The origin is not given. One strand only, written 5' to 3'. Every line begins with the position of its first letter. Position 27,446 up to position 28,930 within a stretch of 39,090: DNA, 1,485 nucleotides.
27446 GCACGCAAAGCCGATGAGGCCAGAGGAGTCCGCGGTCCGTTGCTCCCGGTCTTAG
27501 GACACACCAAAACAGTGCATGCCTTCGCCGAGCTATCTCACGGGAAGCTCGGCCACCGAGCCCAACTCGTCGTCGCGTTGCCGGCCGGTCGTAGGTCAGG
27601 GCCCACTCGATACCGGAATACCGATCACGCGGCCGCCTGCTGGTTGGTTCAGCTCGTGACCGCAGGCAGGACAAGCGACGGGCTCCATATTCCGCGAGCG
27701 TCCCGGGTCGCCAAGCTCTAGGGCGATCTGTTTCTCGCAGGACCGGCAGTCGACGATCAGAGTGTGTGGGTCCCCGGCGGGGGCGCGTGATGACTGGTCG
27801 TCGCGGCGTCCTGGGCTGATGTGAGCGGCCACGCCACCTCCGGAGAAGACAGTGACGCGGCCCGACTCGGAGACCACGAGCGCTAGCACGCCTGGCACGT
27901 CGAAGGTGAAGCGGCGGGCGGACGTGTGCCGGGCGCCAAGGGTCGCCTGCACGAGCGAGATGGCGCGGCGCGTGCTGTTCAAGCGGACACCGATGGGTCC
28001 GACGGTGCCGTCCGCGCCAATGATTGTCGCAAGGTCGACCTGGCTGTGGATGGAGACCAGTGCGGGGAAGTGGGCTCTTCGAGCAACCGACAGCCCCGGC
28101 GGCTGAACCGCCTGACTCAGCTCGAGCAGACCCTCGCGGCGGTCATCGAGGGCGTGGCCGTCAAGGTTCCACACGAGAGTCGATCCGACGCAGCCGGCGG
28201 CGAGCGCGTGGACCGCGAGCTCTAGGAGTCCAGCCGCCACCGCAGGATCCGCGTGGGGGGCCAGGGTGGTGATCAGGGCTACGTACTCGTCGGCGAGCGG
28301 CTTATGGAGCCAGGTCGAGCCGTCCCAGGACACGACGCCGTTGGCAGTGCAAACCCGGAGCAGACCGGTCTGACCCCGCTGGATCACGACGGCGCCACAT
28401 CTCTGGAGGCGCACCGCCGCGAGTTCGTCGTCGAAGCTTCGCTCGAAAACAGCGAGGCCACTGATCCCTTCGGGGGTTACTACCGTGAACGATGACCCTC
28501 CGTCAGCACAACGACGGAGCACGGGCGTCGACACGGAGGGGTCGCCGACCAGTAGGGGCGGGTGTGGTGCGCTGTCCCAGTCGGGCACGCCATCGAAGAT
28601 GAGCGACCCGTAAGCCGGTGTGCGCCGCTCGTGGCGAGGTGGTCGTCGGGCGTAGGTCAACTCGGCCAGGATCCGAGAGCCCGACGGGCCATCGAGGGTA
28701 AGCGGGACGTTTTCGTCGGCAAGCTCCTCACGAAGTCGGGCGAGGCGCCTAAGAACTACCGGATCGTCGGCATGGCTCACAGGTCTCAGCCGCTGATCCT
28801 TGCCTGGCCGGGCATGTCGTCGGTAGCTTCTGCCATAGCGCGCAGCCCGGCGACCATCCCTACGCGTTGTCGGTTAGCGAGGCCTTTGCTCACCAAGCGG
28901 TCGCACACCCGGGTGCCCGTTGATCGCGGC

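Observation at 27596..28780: DAC (DisA_N)-fold protein with altered catalytic motifs, an unassigned N-terminal half and a C-terminal zinc ribbon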

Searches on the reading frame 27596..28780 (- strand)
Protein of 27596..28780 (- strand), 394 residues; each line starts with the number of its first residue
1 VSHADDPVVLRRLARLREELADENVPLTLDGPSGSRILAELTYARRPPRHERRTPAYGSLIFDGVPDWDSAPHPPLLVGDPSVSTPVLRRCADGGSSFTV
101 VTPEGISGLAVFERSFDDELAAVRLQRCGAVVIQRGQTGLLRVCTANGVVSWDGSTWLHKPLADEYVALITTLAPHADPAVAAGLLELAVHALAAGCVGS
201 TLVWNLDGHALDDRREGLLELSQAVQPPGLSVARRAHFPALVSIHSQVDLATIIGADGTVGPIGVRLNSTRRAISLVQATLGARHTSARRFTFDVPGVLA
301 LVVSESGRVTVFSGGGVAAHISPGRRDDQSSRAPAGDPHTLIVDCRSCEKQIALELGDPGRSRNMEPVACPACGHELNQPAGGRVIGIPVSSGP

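Call 4: search_protein_families(library=pfam, proteins=[window:27599-28780:-], max_evalue=10)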
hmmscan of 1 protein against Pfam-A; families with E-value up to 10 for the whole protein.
window:27599-28780:- (394 aa): 7 families
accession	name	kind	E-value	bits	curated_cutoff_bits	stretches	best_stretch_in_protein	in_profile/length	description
PF21753.2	DACNK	-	1.5e-21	77.1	27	1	15-158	1-144/146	Probable sensor domain DACNK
PF02457.21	DAC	-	5.5e-08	32.9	27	1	189-315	3-117/119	DisA bacterial checkpoint controller nucleotide-binding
PF01667.23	Ribosomal_S27e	-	0.027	14.6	24.5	1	362-384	21-43/55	Ribosomal protein S27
PF24460.1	DUF7575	-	0.09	12.6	28.5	1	366-378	2-14/28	Domain of unknown function (DUF7575)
PF19565.4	DUF6087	-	0.16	12.7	27.1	1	138-178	35-75/99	Family of unknown function (DUF6087)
PF17981.7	ADD_ATRX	-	0.24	11.7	25.7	0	362-379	6-23/56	Cysteine Rich ADD domain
PF21344.3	Zn_ribbon_LysW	-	0.36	10.9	27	1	344-377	2-31/46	Alpha-aminoadipate carrier protein LysW-like, globular domain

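Call 5: search_protein_families(library=ncbifam, proteins=[window:27599-28780:-], max_evalue=10)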
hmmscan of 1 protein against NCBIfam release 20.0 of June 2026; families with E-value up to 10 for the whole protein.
window:27599-28780:- (394 aa): 3 families
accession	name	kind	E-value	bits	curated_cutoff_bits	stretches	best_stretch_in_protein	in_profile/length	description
NF047912.1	ECs_2282_CxxC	subfamily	0.011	15.6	37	1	344-378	4-38/60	ECs_2282 family putative zinc-binding protein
NF001629.0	PRK00415.1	equivalog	0.019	14.5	70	1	363-384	29-50/62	30S ribosomal protein S27e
NF041371.1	Diadnylcyc_Halo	equivalog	0.12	11.7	430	1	246-323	191-267/270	diadenylate cyclase DacZ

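Call 6: search_solved_structures(query=window:27599-28780:-, max_evalue=10, show_alignments=3)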
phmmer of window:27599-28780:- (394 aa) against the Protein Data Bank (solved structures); distinct sequences matched with E-value up to 10: 3.
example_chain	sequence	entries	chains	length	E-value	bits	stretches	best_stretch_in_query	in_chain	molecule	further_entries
8pii_A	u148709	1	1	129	1.1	11.3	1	120-163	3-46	VHH Z70 Mutant 3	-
8op0_A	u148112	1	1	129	1.1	11.3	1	120-163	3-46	VHH Z70 mutant 20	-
8opi_A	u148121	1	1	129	1.2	11.2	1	120-163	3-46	VHH Z70 mutant 1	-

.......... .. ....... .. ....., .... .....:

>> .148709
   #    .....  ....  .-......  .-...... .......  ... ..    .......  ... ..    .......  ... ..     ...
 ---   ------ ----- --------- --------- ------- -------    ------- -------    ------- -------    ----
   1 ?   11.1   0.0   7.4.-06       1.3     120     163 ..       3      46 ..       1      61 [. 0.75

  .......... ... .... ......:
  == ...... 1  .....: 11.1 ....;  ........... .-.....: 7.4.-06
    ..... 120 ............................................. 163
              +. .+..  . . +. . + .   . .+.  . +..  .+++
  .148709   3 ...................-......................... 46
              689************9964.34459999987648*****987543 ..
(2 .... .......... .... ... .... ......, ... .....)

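Call 9: find_homologous_proteins(query=window:27599-28780:-)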
Query window:27599-28780:- (394 aa): 53 proteins with E <= 0.001 among 8000 candidates.
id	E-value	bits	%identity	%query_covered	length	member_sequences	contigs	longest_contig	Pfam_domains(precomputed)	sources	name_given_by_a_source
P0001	7.6e-259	876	100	100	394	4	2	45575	PF02457.22,PF21753.3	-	-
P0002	2.6e-163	562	67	98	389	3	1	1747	PF02457.22,PF21753.3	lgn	-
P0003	8.1e-132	458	60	94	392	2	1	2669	PF02457.22,PF21753.3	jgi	jgi:hypothetical protein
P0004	1.6e-131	457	57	94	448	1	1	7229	PF02457.22,PF21753.3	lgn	-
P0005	6.0e-130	452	55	94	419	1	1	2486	PF02457.22,PF21753.3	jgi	-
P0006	1.0e-129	451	56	99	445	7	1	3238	PF02457.22,PF21753.3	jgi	-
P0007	2.3e-129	450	58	96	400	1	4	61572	PF02457.22,PF21753.3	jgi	jgi:DNA integrity scanning protein DisA with diadenylate cyclase activity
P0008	1.6e-127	444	57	94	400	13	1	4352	PF02457.22,PF21753.3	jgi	jgi:DNA integrity scanning protein DisA with diadenylate cyclase activity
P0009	2.2e-127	443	56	98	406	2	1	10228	PF02457.22,PF21753.3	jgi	jgi:hypothetical protein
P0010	2.4e-127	443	56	94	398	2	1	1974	PF02457.22,PF21753.3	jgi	jgi:hypothetical protein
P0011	5.5e-127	442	56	94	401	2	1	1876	PF02457.22,PF21753.3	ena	-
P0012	3.1e-126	440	58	95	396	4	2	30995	PF02457.22,PF21753.3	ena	-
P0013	6.5e-125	435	58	99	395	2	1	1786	PF02457.22,PF21753.3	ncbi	-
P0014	1.1e-124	434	56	94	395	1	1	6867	PF02457.22,PF21753.3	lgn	-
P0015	8.2e-124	432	63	79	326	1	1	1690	PF02457.22,PF21753.3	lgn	-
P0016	4.7e-122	426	52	98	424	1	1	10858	PF02457.22,PF21753.3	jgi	jgi:hypothetical protein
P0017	1.8e-121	424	63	78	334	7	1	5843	PF02457.22,PF21753.3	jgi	jgi:hypothetical protein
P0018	1.2e-118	415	64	76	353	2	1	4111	PF02457.22,PF21753.3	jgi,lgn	jgi:DNA integrity scanning protein DisA with diadenylate cyclase activity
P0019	3.5e-118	413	64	76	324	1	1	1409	PF02457.22,PF21753.3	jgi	-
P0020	4.1e-117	410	53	100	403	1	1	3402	PF02457.22,PF21753.3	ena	-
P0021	3.1e-114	400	62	77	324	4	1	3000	PF02457.22,PF21753.3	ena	-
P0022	5.7e-114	399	53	98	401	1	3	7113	PF02457.22,PF21753.3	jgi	jgi:hypothetical protein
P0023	7.0e-114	399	61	79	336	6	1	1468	PF21753.3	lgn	-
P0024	7.5e-113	396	53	99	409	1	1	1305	PF02457.22,PF21753.3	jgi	jgi:hypothetical protein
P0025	5.6e-110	386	62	75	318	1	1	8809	PF02457.22,PF21753.3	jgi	jgi:hypothetical protein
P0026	1.2e-109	385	60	79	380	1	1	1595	PF02457.22,PF21753.3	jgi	-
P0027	5.7e-108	379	54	93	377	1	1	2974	PF21753.3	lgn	-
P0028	1.8e-107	378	60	76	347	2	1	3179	PF02457.22,PF21753.3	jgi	-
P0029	7.0e-103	363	50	98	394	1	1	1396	PF02457.22,PF21753.3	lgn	-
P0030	2.7e-95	338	55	51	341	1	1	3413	PF02457.22,PF21753.3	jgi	jgi:predicted RNA-binding Zn-ribbon protein involved in translation (DUF1610 family)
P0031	1.9e-92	328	53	74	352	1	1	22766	PF02457.22,PF21753.3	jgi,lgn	jgi:hypothetical protein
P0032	2.7e-91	325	53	77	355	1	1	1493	PF02457.22,PF21753.3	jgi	jgi:Probable sensor domain DACNK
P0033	4.6e-91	324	62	66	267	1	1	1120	PF21753.3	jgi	jgi:hypothetical protein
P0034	8.9e-74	267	45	92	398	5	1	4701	PF02457.22,PF21753.3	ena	-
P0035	4.7e-70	255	43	90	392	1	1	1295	PF02457.22,PF21753.3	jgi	jgi:hypothetical protein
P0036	3.2e-62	229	40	91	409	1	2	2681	PF02457.22,PF21753.3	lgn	-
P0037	2.9e-61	226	55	55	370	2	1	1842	PF21753.3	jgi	-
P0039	2.6e-58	216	36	90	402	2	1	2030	PF02457.22,PF21753.3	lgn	-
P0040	5.6e-56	208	40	91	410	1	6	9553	PF02457.22,PF21753.3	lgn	-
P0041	9.1e-52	194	38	95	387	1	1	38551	PF02457.22,PF21753.3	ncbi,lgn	ncbi:MAG: hypothetical protein AAFZ07_21665 [Actinomycetota bacterium]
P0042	5.8e-49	185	43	76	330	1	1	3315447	PF02457.22,PF21753.3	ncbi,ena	-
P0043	2.6e-48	183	40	78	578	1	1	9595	PF02457.22,PF21753.3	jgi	jgi:hypothetical protein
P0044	2.2e-43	167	41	75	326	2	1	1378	PF02457.22,PF21753.3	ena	-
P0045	3.5e-40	156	37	82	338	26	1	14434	PF02457.22,PF21753.3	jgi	jgi:hypothetical protein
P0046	4.0e-39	153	37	77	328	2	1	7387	PF02457.22,PF21753.3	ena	-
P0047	9.8e-39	151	36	79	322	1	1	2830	PF02457.22,PF21753.3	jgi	jgi:hypothetical protein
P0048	8.3e-36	142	37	73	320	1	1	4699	PF02457.22,PF21753.3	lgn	-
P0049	2.0e-35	141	35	71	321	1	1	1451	PF02457.22,PF21753.3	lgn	-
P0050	3.9e-33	133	34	77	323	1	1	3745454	PF02457.22,PF21753.3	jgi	jgi:hypothetical protein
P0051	5.3e-29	119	33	80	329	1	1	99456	PF02457.22,PF21753.3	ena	-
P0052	8.2e-20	89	26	86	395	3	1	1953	PF02457.22,PF21753.3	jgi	jgi:DNA integrity scanning protein DisA with diadenylate cyclase activity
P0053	2.9e-19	87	25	93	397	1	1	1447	PF02457.22,PF21753.3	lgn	-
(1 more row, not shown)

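Call 19: search_protein_families(library=padloc, proteins=[window:27599-28780:-], max_evalue=1)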
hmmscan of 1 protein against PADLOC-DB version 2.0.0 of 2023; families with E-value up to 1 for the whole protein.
window:27599-28780:- (394 aa): 0 families

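Call 23: find_encoding_contigs(protein=window:27596-28780:-, flank=10000, max_places=4)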
Protein window:27596-28780:- (394 aa): 1 contig read that carries it; 1 place shown.
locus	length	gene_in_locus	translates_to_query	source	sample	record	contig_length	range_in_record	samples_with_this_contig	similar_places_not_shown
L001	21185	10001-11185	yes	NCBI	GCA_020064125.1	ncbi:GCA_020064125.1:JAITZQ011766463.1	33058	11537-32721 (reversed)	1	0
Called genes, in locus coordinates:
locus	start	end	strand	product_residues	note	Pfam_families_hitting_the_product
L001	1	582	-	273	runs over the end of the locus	PF13622:4HBT_3, PF20789:4HBT_3C, PF02551:Acyl_CoA_thio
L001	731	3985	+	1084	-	PF00211:Guanylate_cyc, PF13191:AAA_16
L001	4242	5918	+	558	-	PF01569:PAP2, PF14067:LssY_C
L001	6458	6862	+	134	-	-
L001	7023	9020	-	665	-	PF00654:Voltage_CLC, PF00571:CBS (weak), PF02080:TrkA_C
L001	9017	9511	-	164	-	PF01047:MarR, PF12802:MarR_2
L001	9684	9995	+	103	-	-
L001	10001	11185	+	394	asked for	PF21753:DACNK, PF02457:DAC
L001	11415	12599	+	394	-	PF00999:Na_H_Exchanger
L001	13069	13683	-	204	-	PF00582:Usp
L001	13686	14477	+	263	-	PF00480:ROK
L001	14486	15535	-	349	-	PF08240:ADH_N, PF16912:Glu_dehyd_C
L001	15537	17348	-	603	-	PF19291:TREH_N, PF00723:Glyco_hydro_15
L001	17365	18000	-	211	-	PF00081:Sod_Fe_N, PF02777:Sod_Fe_C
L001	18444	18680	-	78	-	-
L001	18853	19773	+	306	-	PF03952:Enolase_N, PF00113:Enolase_C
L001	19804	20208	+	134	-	-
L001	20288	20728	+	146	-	PF00582:Usp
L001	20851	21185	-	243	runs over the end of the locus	-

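Call 24: find_related_loci(query=A1, collection=genome_contigs, flank=7000)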
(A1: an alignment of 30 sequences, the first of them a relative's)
Query A1 (394 aa) in genome_contigs; peptide patterns used: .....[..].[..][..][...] (x = any residue, [..] = any of these).
121 stretches matched a pattern; 94 encode a relative of the query (tblastn E <= 1e-3); the best 80 are kept; 80 distinct loci.
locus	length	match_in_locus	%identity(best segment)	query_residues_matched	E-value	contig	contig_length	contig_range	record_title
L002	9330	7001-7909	49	11-315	3e-76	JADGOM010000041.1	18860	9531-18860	MAG: Acidimicrobiia bacterium isolate Chersky_534 k127_1413541, whole genome shotgun sequence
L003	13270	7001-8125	43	8-378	1e-73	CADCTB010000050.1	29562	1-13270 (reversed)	MAG: uncultured Acidimicrobiales bacterium isolate AVDCRST_MAG10 genome assembly, contig: NODE172, whole genome shotgun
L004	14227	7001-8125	42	8-378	6e-73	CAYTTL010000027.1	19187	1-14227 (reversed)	MAG TPA_asm: uncultured Acidimicrobiales bacterium isolate binchicken_co174_52 genome assembly, contig: NODE_402_length_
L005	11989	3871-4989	42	12-378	1e-72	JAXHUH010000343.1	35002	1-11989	MAG: Actinomycetota bacterium isolate MAG46_tar_biofilm MAG46_343, whole genome shotgun sequence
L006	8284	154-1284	41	22-394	9e-66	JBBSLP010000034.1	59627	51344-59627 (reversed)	MAG: Acidimicrobiales bacterium isolate metawrap_LS4_71 metawrap_LS4_71_K_1889541_L_59627_cov_16.0836, whole genome shot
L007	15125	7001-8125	39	11-383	4e-62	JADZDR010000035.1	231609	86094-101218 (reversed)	MAG: Acidimicrobiia bacterium isolate SJ788 c_000000663459, whole genome shotgun sequence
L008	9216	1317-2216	43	22-321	3e-60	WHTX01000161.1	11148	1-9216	MAG: Acidimicrobiia bacterium isolate Dino_bin48 NODE_6588_length_11148_cov_1.81861, whole genome shotgun sequence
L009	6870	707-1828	39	11-383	3e-60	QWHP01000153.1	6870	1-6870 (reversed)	MAG: Actinobacteria bacterium ATB1 test_scaffold_7412, whole genome shotgun sequence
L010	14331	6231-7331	41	16-377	4e-62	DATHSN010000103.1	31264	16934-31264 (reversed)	MAG TPA_asm: Acidimicrobiales bacterium isolate SMAG_U16052 k141_844995, whole genome shotgun sequence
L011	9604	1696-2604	39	11-317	3e-52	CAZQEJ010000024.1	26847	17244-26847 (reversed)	MAG TPA_asm: uncultured Ilumatobacteraceae bacterium isolate SRP263991_co5_46 genome assembly, contig: NODE_3598_length_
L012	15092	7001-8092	38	13-386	7e-51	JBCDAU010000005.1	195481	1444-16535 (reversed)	MAG: Actinomycetota bacterium isolate P01_F01_bin.67 k141_480189_length_195481_cov_41.9167, whole genome shotgun sequenc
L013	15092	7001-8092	38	13-386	5e-50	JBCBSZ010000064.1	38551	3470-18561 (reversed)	MAG: Actinomycetota bacterium isolate J06638_35 NODE_64_length_38551_cov_8.548292, whole genome shotgun sequence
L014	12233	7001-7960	38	5-323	3e-47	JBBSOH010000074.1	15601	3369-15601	MAG: Acidimicrobiales bacterium isolate LS6_sbin.24 LS6_sbin.24_K_1604978_L_15601_cov_11.2186, whole genome shotgun sequ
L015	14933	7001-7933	39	12-325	1e-45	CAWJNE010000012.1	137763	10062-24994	MAG: uncultured Acidimicrobiia bacterium isolate MFD02840.bin.1.228 genome assembly, contig: contig_15269, whole genome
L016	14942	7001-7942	38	2-317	5e-45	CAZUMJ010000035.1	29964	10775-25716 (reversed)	MAG TPA_asm: uncultured Iamiaceae bacterium isolate SRP263991_co5_62 genome assembly, contig: NODE_3137_length_29964_cov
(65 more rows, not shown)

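Call 28: predict_structure(alignment_id=A1)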
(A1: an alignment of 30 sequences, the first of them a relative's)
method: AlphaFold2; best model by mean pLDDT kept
length: 394 residues; sequences in the alignment: 30
mean_pLDDT: 93.1   pTM: 0.90
mean pLDDT of the five models: 93.1, 92.4, 92.2, 91.5, 90.7
residues with pLDDT >= 90: 353; 70-90: 22; 50-70: 15; < 50: 4
segments of 3 or more residues with pLDDT < 50: 328-330
pLDDT, mean of each block of 10 residues (from residue 1): 76 96 94 95 95 96 93 93 95 97 96 94 94 96 96 94 94 95 98 97 97 96 95 97 97 98 98 96 96 98 96 96 70 63 96 88 87 95 93 76
secondary structure, 60 per line:
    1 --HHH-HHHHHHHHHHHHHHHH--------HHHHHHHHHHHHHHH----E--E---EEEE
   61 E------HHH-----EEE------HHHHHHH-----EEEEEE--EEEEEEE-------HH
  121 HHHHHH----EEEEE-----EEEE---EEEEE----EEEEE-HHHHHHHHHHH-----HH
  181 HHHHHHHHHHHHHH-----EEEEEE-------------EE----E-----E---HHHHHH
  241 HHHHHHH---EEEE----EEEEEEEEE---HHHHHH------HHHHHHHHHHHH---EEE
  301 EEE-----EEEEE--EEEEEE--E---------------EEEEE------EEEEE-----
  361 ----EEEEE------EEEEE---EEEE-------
elements in order: H7-22 H31-45 E57-61 E76-78 H85-91 E97-102 E105-111 H119-126 E131-135 E141-144 E148-152 E157-161 H163-173 H179-194 E200-205 H235-247 E251-254 E259-267 H271-276 H283-294 E298-303 E309-313 E316-321 E340-344 E351-355 E365-369 E376-380 E384-387

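Call 30: search_protein_representatives(alignment_id=A1)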
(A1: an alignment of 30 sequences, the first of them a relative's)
Query: 30 sequences, 395 profile positions. Proteins with E-value up to 0.001 (for the whole library): 1965; up to 1e-10: 592; up to 1e-30: 318. The best 150 are listed.
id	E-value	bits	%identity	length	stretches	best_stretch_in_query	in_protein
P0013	1.3e-159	547.6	-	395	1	1-392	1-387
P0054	3.0e-142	490.4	-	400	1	6-392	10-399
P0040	1.8e-139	481.3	-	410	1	6-390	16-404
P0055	1.8e-137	474.7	-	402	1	2-392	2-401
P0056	1.7e-134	464.9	-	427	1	11-393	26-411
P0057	6.5e-133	459.7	-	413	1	6-392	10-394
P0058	1.0e-129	449.1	-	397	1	6-391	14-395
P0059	5.0e-126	437.0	-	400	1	5-392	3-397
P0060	1.2e-125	435.7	-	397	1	4-392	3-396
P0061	8.0e-125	433.0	-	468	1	9-392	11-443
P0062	3.8e-122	424.2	-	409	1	5-390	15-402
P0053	4.5e-121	420.7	-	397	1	8-389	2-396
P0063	9.4e-121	419.6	-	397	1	2-391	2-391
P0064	6.4e-116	403.7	-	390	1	4-381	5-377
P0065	1.4e-113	396.0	-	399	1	11-392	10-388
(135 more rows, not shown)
